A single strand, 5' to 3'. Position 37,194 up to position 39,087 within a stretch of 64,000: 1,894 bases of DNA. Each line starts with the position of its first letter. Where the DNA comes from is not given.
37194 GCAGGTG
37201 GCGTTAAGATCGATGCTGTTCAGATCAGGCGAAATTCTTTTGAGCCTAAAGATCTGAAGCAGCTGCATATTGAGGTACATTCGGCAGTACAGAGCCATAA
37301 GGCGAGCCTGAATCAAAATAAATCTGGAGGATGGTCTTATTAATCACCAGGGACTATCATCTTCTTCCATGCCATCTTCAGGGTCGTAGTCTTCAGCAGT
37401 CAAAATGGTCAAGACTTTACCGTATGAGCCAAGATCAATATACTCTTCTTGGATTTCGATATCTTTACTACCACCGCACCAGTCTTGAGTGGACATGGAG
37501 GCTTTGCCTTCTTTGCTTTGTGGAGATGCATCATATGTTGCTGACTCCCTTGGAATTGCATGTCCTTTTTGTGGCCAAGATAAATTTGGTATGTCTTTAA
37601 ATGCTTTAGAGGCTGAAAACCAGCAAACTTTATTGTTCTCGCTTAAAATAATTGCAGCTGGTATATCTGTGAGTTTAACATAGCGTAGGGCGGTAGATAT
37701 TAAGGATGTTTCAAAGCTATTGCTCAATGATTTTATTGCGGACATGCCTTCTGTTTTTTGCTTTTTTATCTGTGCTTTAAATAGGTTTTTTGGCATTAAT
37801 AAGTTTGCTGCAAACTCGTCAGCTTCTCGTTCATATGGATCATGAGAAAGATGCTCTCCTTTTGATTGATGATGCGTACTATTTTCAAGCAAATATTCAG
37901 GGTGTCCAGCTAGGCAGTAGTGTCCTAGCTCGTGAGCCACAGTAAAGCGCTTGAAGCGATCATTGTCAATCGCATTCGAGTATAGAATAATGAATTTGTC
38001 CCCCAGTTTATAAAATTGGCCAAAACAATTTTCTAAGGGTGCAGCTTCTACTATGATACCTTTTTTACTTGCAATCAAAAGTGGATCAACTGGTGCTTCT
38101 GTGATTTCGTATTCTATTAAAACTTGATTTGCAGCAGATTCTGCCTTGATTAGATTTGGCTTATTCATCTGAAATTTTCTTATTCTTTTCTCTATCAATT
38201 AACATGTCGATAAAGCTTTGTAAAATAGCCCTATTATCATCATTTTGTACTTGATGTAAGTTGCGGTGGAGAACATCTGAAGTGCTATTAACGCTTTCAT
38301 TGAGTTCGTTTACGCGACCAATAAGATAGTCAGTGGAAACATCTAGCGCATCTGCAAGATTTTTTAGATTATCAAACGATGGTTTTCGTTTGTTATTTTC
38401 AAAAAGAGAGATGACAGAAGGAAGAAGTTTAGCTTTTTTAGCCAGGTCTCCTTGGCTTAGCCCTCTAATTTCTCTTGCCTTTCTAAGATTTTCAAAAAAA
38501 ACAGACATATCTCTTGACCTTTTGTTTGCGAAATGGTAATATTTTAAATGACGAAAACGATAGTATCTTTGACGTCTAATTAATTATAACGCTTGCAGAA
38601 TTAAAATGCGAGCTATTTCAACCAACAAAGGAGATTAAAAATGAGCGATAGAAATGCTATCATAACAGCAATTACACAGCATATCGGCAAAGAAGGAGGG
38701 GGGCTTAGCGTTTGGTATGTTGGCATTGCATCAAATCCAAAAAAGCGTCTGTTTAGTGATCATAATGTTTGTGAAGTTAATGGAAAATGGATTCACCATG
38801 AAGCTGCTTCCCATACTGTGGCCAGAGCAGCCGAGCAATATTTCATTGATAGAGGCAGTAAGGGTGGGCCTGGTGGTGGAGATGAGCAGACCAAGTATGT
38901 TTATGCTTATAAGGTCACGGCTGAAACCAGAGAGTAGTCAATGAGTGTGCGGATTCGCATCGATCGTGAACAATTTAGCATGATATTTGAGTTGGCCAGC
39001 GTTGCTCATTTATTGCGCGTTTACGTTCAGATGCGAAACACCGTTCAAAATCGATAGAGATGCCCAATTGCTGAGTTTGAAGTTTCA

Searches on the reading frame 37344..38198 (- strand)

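Call 16: search_protein_families(library=pfam, proteins=[window:37344-38198:-], max_evalue=0.001)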
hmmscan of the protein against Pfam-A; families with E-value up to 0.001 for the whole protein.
window:37344-38198:- (284 aa): 1 family
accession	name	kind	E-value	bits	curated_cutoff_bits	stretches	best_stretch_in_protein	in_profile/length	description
PF06114.19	Peptidase_M78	-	8.1e-12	45.5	22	1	67-163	28-112/123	IrrE N-terminal-like domain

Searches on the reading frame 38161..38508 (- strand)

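Call 3: search_protein_families(library=pfam, proteins=[window:38161-38508:-], max_evalue=1)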
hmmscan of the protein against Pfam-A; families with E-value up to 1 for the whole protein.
window:38161-38508:- (115 aa): 10 families
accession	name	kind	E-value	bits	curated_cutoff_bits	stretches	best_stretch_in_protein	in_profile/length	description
PF01381.28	HTH_3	-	3.4e-14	53.1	23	1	8-62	1-55/55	Helix-turn-helix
PF12844.13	HTH_19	-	2.8e-12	46.8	30.2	1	6-68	2-64/64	Helix-turn-helix domain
PF13560.12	HTH_31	-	6.1e-07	30.1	27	1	8-59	6-58/64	Helix-turn-helix domain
PF13443.12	HTH_26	-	8.5e-06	26.4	22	1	7-59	1-54/63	Cro/C1-type HTH DNA-binding domain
PF13413.12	HTH_25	-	0.0012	19.1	24.6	1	8-39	2-33/62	Helix-turn-helix domain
PF08024.16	Antimicrobial_4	-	0.0058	17.1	25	1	26-36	9-19/24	Ant antimicrobial peptide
PF21694.2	DNA_pol3_delta_C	-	0.049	14.1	27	1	14-61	55-101/121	DNA polymerase III delta subunit, C-terminal domain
PF16448.10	LapD_MoxY_N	-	0.14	12.5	25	1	67-112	14-59/124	LapD/MoxY periplasmic domain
PF17651.6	Raco_middle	-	0.24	11.5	26.8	1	55-103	17-65/163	RACo middle region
PF21037.2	CCDC138_cc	-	0.27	11.7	27.1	0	37-55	2-20/59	Coiled-coil-domain-containing protein 138, coiled-coil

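Call 4: search_protein_families(library=ncbifam, proteins=[window:38161-38508:-], max_evalue=1)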
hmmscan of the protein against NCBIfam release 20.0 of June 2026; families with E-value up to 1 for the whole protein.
window:38161-38508:- (115 aa): 14 families
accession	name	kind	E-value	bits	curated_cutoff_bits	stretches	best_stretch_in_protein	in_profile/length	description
NF041951.1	phage_RstR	subfamily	1.1e-17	64.2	80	1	4-111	3-107/108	RstR family transcriptional repressor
NF052239.1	antitox_spr1629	equivalog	3.2e-08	33.1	335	1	6-102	5-103/377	spr1629 family repressor/antitoxin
NF047948.1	male_kill_WMK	equivalog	9.4e-08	31.8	300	1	7-108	166-263/300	WO male-killing family protein Wmk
TIGR03070.1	couple_hipB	subfamily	5.5e-07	29.4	71.65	1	8-56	7-55/58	type II toxin-antitoxin system Y4mF family antitoxin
TIGR00270.2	TIGR00270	equivalog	9e-07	28.8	110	1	6-58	78-130/159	multiprotein bridging factor aMBF1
NF006015.0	PRK08154.1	subfamily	1e-06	28.1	204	1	6-103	33-129/314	anaerobic benzoate catabolism transcriptional regulator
NF007257.0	PRK09706.1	subfamily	1.4e-06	28.2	101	1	6-113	8-109/135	transcriptional repressor DicA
NF010465.0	PRK13890.1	equivalog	1.8e-06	28.1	96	1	3-67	5-69/121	conjugal transfer protein TrbA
NF007408.0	PRK09943.1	equivalog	0.00056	19.5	211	1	7-60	11-64/185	HTH-type transcriptional regulator PuuR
NF003162.0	PRK04140.1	equivalog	0.00074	18.6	263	1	6-67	129-190/317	transcriptional regulator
NF007271.0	PRK09726.1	equivalog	0.001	19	79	1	8-60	17-69/88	type II toxin-antitoxin system antitoxin HipB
NF046032.1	TransRegSlrRBacil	equivalog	0.0029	17.7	250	1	9-113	7-112/149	HTH-type transcriptional regulator SlrR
NF038139.1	Reg_Aceta_RamB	equivalog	0.013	14.1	700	1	7-62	6-61/465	acetate metabolism transcriptional regulator RamB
NF041677.1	trans_regClgR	equivalog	0.059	13.5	170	1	6-69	11-75/113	transcriptional regulator ClgR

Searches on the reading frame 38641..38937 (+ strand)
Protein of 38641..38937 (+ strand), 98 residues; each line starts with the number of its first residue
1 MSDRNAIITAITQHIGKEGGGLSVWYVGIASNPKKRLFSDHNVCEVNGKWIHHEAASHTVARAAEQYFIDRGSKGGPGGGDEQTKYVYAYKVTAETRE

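Call 3: search_protein_families(library=pfam, proteins=[window:38641-38937:+], max_evalue=1)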
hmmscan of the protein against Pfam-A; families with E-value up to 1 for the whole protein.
window:38641-38937:+ (98 aa): 1 family
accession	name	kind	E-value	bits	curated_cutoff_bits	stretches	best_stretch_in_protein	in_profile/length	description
PF01541.30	GIY-YIG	-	0.0052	17.5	22.6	1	25-53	15-40/78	GIY-YIG catalytic domain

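Call 4: search_protein_families(library=ncbifam, proteins=[window:38641-38937:+], max_evalue=1)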
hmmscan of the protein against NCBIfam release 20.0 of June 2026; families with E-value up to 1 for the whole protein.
window:38641-38937:+ (98 aa): 0 families

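Call 72: search_protein_families(library=padloc, proteins=[window:38641-38937:+], max_evalue=0.1)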
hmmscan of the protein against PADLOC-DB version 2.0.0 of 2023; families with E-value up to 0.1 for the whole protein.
window:38641-38937:+ (98 aa): 0 families

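Call 73: search_protein_families(library=phrogs, proteins=[window:38641-38937:+], max_evalue=0.1)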
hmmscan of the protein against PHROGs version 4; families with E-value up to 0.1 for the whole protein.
window:38641-38937:+ (98 aa): 1 family
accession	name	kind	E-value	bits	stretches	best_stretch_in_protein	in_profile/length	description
phrog_23624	-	unknown function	0.089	13.9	1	26-75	24-75/145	-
